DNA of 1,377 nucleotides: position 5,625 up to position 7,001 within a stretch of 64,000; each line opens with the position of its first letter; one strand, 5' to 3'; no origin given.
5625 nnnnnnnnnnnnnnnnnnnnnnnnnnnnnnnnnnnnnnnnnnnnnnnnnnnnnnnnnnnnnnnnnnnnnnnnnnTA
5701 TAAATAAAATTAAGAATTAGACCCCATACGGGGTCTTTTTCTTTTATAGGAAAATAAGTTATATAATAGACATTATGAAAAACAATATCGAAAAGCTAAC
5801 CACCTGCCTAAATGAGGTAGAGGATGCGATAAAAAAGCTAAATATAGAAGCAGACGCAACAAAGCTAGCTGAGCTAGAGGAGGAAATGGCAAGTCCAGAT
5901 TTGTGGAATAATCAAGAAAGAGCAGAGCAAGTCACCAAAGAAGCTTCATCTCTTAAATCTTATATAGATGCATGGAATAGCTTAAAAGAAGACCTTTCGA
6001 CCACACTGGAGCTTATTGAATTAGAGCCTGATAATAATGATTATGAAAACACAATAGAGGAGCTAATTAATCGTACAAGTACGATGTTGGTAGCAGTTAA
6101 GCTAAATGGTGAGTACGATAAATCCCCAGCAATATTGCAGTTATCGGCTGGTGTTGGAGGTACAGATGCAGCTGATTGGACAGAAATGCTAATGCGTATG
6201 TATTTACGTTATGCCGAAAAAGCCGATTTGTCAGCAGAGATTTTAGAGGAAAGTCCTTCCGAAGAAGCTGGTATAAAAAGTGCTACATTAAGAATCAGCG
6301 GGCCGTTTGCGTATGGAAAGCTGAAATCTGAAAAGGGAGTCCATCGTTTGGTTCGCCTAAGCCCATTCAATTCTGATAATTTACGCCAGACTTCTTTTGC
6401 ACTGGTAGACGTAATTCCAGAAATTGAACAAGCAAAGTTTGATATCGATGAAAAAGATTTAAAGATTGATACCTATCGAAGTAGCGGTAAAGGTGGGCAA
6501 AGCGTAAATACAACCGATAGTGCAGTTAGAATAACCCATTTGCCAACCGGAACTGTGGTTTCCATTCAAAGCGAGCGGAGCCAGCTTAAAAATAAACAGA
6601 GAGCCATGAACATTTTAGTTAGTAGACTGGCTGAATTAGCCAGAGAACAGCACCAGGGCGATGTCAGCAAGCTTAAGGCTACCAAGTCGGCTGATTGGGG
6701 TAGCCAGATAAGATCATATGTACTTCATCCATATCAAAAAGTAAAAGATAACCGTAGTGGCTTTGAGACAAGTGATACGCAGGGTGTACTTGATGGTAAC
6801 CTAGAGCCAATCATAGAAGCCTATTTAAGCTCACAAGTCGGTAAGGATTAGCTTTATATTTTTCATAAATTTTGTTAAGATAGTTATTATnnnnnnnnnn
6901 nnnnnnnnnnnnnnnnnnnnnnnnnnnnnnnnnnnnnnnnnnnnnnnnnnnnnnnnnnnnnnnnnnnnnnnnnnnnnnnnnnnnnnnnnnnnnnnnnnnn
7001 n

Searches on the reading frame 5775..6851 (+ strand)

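Call 85: search_protein_families(library=pfam, proteins=[window:5775-6851:+], max_evalue=0.001)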
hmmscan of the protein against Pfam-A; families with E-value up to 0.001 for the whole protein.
window:5775-6851:+ (358 aa): 2 families
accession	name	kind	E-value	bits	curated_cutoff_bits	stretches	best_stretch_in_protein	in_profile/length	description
PF03462.23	PCRF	-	1.3e-49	169.1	24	1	29-211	3-194/194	PCRF domain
PF00472.26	RF-1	-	9e-39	132.5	35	1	219-327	2-116/116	RF-1 domain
